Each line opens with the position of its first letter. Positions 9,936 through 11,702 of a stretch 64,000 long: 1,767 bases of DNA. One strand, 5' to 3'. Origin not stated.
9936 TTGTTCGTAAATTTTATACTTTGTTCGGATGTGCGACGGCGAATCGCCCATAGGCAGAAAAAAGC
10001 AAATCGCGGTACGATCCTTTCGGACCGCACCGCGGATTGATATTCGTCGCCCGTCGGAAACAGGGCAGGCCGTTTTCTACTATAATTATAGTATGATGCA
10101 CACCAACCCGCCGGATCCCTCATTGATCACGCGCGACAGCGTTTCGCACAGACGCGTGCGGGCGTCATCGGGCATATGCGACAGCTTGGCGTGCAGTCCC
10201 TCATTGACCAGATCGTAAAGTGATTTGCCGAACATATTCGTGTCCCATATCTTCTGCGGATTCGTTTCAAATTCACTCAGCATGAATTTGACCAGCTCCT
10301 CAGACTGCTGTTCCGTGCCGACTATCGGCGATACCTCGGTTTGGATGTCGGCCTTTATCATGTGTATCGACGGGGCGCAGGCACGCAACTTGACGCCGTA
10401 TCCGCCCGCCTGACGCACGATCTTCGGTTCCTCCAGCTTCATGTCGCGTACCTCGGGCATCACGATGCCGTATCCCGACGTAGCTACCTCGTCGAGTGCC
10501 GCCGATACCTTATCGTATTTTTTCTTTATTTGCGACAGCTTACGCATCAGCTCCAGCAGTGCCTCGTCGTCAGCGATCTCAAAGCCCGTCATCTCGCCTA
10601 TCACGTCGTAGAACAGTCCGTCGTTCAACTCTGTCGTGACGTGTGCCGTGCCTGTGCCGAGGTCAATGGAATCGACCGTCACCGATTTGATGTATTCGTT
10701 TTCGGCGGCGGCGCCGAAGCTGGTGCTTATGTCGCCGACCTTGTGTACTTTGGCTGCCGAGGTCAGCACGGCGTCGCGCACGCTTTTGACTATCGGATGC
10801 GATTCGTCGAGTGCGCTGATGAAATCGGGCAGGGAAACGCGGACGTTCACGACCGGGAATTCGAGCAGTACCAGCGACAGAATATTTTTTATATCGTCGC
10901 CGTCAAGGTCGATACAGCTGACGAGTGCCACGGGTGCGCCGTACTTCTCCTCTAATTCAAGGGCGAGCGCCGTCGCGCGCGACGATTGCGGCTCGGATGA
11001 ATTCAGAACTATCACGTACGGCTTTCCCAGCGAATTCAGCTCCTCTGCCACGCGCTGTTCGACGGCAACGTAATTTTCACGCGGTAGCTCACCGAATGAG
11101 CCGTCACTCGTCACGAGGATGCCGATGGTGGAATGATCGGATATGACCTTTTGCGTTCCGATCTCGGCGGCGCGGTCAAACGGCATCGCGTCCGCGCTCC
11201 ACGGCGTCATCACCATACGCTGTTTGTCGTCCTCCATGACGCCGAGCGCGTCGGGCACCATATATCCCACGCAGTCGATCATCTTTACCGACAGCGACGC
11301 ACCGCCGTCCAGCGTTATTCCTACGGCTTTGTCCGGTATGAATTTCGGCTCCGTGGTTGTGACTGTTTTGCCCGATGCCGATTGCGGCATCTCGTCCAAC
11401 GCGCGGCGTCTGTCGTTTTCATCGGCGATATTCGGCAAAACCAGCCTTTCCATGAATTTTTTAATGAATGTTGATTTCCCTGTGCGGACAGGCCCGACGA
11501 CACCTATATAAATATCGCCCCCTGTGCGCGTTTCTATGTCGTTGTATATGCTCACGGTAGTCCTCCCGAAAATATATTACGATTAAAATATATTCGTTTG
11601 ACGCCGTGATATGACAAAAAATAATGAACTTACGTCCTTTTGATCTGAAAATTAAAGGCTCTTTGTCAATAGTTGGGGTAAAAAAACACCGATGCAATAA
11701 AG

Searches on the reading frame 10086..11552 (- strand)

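Call 8: search_protein_families(library=pfam, proteins=[window:10086-11552:-], max_evalue=0.00001)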
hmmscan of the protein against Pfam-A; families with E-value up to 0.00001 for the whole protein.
window:10086-11552:- (488 aa): 3 families
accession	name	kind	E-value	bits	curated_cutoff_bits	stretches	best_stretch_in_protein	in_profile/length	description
PF09547.16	SpoIVA_ATPase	-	2.1e-108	361.6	26.6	1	2-233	6-237/237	Stage IV sporulation protein A, ATPase domain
PF20438.3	SpoIVA_middle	-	3.7e-64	216.6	25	1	235-412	2-179/179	Stage IV sporulation protein A, middle domain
PF20439.3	SpoIVA_C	-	2.5e-33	114.5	25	1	413-488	1-76/76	Sporulation stage IV protein A, C-terminal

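Call 9: search_protein_families(library=padloc, proteins=[window:10086-11552:-], max_evalue=0.001)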
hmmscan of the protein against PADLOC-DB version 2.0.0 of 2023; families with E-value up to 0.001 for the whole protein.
window:10086-11552:- (488 aa): 0 families
